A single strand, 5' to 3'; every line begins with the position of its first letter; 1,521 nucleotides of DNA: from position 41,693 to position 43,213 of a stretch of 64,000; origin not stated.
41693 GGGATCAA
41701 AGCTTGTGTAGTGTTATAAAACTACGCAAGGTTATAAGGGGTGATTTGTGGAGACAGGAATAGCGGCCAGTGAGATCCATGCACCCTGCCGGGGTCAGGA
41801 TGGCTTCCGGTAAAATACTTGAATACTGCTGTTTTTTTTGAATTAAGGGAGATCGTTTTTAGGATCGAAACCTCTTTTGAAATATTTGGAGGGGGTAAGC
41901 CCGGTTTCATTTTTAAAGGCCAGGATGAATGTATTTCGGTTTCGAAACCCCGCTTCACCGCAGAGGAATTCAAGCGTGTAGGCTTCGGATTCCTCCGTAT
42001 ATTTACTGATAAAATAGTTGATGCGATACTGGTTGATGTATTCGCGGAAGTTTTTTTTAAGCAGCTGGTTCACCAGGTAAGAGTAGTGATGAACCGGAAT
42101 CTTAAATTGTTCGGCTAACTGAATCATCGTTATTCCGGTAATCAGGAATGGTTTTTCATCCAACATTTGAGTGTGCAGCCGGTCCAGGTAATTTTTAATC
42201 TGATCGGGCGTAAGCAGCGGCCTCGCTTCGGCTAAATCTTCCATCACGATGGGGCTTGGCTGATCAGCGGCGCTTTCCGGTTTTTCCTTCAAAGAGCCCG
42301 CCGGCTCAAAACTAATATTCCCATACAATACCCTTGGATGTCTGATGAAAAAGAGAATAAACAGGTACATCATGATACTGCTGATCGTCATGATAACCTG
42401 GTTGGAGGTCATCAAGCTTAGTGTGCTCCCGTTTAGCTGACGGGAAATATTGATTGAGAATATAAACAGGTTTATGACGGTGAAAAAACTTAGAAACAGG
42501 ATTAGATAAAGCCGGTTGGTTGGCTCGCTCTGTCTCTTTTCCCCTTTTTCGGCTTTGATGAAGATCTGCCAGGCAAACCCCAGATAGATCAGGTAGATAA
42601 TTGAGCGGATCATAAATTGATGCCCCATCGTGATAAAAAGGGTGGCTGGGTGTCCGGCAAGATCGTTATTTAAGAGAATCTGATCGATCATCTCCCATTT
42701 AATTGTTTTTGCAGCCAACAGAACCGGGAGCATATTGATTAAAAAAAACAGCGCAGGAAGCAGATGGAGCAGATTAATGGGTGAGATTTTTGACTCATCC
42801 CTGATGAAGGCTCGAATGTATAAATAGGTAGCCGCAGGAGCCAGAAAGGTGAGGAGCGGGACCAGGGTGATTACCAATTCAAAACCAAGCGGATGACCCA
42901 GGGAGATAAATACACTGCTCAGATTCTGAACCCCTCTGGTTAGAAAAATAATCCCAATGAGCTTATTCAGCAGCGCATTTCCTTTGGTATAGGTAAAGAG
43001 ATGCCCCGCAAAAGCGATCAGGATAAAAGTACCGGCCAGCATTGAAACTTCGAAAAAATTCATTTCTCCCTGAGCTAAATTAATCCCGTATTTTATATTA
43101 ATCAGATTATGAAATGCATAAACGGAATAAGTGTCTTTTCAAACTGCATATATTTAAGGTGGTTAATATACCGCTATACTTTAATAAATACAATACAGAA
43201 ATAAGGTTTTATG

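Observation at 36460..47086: Repeat-delimited cassette array: Rpn nuclease, two giant NHL-propeller surface proteins and a membrane AraC regulator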

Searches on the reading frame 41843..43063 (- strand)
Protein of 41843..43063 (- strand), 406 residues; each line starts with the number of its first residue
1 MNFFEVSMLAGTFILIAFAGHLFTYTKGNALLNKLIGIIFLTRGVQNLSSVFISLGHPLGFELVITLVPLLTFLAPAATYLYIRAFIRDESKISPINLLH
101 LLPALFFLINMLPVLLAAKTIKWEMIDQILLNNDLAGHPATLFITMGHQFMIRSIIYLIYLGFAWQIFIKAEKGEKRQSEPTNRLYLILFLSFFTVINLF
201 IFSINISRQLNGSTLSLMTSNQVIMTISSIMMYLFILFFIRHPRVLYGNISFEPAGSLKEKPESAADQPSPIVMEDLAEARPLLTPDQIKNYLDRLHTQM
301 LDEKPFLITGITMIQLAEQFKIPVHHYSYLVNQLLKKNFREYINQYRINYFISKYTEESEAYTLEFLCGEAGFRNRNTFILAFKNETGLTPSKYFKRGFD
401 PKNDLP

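Call 10: search_protein_families(library=pfam, proteins=[window:41843-43063:-], max_evalue=0.01)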
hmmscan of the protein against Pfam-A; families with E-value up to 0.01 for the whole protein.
window:41843-43063:- (406 aa): 2 families
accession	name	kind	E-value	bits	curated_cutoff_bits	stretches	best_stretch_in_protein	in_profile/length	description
PF12833.13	HTH_18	-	2.9e-11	43.9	33.6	1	316-397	1-80/80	Helix-turn-helix domain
PF00165.29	HTH_AraC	-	7.9e-06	26.3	26.6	1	363-395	10-41/42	Bacterial regulatory helix-turn-helix proteins, AraC family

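Call 13: search_protein_families(library=ncbifam, proteins=[window:41843-43063:-], max_evalue=0.01)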
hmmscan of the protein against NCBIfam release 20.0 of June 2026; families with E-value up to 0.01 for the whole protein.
window:41843-43063:- (406 aa): 4 families
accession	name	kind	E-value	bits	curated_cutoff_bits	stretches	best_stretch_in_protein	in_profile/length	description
NF047455.1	TF_Staph_AryK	equivalog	4.7e-06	25.1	850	1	310-396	173-257/759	transcriptional regulator AryK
NF049932.1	TranspRegBtr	equivalog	2.8e-05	22.8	900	1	309-397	179-265/531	bacillibactin transport transcriptional regulator Btr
NF007633.0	PRK10296.1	equivalog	2.9e-05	23.7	264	1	286-397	167-274/280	transcriptional regulator ChbR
NF007693.0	PRK10371.1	equivalog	0.0059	15.8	253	1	310-397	214-299/309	transcriptional regulator MelR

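Call 14: find_encoding_contigs(protein=window:41843-43063:-, flank=10000, max_places=10)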
Protein window:41843-43063:- (406 aa): 6 contigs read that carry it; 3 places shown.
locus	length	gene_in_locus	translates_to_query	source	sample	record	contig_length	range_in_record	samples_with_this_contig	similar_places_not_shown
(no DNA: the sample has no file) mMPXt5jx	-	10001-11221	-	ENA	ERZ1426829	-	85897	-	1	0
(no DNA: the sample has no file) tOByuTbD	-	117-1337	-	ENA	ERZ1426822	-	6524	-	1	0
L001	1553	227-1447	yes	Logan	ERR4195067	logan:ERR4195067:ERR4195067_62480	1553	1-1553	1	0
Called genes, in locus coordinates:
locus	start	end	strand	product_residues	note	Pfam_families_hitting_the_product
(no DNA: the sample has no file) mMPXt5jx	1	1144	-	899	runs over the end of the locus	PF22666:Glyco_hydro_2_N2, PF02837:Glyco_hydro_2_N, PF00703:Glyco_hydro_2, PF17786:Mannosidase_ig (faint), PF02836:Glyco_hydro_2_C, PF18368:Ig_GlcNase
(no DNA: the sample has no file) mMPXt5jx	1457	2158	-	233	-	PF00027:cNMP_binding, PF13545:HTH_Crp_2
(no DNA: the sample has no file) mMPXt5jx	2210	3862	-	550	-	PF00795:CN_hydrolase, PF02540:NAD_synthase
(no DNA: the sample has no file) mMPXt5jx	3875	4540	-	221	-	PF13568:OMP_b-brl_2 (weak)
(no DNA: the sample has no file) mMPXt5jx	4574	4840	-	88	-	-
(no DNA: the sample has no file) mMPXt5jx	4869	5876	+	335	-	PF25594:GldB_lipo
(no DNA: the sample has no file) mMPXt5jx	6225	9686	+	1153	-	PF25021:TEN_NHL (faint), PF01731:Arylesterase (faint), PF05345:He_PIG (weak), PF12733:Cadherin-like, PF01436:NHL (weak), PF05345:He_PIG, PF12733:Cadherin-like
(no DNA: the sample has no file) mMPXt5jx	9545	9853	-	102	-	-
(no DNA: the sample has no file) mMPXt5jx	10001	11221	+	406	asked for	PF00165:HTH_AraC (faint), PF12833:HTH_18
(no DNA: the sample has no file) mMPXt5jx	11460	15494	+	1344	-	PF06977:SdiA-regulated (faint), PF08450:SGL (faint), PF22807:TrAA12 (faint), PF25021:TEN_NHL (faint), PF01436:NHL (weak), PF05345:He_PIG, PF01436:NHL (weak), PF05345:He_PIG (weak), +3 more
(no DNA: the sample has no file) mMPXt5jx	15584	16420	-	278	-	PF12784:PDDEXK_2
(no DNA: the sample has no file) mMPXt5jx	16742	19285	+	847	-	PF21783:YNCE (faint), PF01731:Arylesterase (faint), PF08450:SGL (faint), PF22494:choice_anch_I (faint), PF10282:Lactonase, PF04185:Phosphoesterase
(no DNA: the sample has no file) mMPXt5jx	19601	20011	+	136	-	-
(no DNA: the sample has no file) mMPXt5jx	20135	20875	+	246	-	PF02517:Rce1-like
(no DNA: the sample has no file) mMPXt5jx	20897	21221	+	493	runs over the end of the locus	PF18940:DUF5687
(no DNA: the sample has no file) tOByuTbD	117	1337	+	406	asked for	PF00165:HTH_AraC (faint), PF12833:HTH_18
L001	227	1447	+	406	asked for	PF00165:HTH_AraC (faint), PF12833:HTH_18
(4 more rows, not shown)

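Call 19: find_homologous_proteins(query=window:41843-43063:-, max_evalue=1e-10)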
Query window:41843-43063:- (406 aa): 9 proteins with E <= 1e-10 among 6209 candidates.
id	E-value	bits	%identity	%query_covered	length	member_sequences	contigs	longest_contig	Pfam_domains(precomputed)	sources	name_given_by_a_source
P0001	1.5e-263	892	100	100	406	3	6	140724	PF12833.14,PF00165.30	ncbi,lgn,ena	-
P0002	1.7e-115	404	48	100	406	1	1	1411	PF12833.14,PF00165.30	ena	-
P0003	7.9e-113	396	48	100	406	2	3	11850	PF12833.14,PF00165.30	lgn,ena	-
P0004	8.5e-101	356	46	100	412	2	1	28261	PF12833.14,PF00165.30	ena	-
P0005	3.2e-51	193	34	95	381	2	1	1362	PF12833.14,PF00165.30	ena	-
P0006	1.1e-50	191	35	95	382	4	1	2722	PF12833.14,PF00165.30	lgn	-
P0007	2.2e-50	190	35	95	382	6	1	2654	PF12833.14,PF00165.30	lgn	-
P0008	1.1e-47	181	31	96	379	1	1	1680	PF12833.14,PF00165.30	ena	-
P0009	1.2e-21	95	27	78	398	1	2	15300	PF12833.14,PF00165.30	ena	-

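Call 20: find_encoding_contigs(protein=P0004, flank=10000, max_places=4)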
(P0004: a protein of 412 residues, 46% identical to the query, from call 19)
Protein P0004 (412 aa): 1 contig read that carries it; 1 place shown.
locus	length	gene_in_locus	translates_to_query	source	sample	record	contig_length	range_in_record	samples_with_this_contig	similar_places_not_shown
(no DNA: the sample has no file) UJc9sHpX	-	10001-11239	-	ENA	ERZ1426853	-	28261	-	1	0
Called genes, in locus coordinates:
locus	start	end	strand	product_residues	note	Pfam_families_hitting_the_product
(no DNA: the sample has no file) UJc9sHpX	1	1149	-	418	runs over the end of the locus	PF07690:MFS_1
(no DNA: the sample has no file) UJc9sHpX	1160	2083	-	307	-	PF00480:ROK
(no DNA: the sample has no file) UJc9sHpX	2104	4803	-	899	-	PF02837:Glyco_hydro_2_N, PF22666:Glyco_hydro_2_N2, PF00703:Glyco_hydro_2, PF02836:Glyco_hydro_2_C, PF17786:Mannosidase_ig (weak), PF18368:Ig_GlcNase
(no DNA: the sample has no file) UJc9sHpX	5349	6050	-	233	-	PF00027:cNMP_binding, PF13545:HTH_Crp_2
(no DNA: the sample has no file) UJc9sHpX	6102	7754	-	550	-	PF00795:CN_hydrolase, PF02540:NAD_synthase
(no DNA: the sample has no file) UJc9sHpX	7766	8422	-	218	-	PF13568:OMP_b-brl_2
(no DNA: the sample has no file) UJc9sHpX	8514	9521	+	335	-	PF25594:GldB_lipo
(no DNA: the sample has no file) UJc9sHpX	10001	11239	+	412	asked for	PF12833:HTH_18, PF00165:HTH_AraC (weak)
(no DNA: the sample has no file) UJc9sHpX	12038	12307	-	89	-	?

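Call 21: find_encoding_contigs(protein=P0003, flank=10000, max_places=4)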
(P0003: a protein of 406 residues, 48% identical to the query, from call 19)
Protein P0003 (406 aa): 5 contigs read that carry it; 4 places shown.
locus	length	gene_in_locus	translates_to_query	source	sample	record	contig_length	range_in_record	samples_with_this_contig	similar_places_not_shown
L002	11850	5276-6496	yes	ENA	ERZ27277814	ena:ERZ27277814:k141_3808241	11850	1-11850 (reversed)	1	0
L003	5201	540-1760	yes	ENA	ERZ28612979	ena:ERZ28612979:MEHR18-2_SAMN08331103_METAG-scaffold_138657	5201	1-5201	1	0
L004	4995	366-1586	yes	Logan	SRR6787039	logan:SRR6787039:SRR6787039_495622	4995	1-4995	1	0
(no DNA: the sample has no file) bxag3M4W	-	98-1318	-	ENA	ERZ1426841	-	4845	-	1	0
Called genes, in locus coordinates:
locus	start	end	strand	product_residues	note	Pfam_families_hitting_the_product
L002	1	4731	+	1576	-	?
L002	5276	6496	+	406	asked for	PF12833:HTH_18, PF00165:HTH_AraC (weak)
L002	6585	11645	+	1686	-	PF01731:Arylesterase (faint), PF25021:TEN_NHL (faint), PF12733:Cadherin-like, PF01436:NHL (weak), PF05345:He_PIG, PF12733:Cadherin-like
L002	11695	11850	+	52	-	?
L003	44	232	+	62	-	-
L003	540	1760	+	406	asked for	PF12833:HTH_18, PF00165:HTH_AraC (weak)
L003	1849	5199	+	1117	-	?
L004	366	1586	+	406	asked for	PF12833:HTH_18, PF00165:HTH_AraC (weak)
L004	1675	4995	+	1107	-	?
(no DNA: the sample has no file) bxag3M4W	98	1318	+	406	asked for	PF12833:HTH_18, PF00165:HTH_AraC (weak)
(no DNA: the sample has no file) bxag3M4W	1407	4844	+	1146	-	?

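Call 89: search_protein_families(library=pfam, proteins=[L002:1-4731:+, L002:9900-11645:+], max_evalue=0.001)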
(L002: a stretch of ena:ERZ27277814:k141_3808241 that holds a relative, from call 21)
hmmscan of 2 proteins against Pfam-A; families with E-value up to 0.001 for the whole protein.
L002:1-4731:+ (1576 aa): 5 families
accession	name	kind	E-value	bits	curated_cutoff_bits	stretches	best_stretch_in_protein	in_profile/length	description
PF19408.5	PKD_6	-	2.2e-12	47.6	25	1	1386-1465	4-82/82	PKD-like domain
PF02368.24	Big_2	-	2.7e-07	30.9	22.8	1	1322-1368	25-72/79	Bacterial Ig-like domain (group 2)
PF17161.10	DUF5123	-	3.1e-06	28.7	35.1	1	26-130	2-110/113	Domain of unknown function (DUF5123)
PF19081.6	Ig_7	-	0.00031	21.4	27.3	1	378-449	5-73/84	Ig-like domain CHU_C associated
PF00041.27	fn3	-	0.00085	19.9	25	1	471-584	4-80/84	Fibronectin type III domain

L002:9900-11645:+ (581 aa): 1 family
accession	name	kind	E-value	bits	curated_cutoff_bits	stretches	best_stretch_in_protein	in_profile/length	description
PF00041.27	fn3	-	0.00029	21.4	25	0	97-206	5-76/84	Fibronectin type III domain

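Call 90: search_protein_families(library=padloc, proteins=[window:41843-43063:-], max_evalue=0.01)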
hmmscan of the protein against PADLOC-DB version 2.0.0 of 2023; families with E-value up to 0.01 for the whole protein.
window:41843-43063:- (406 aa): 0 families
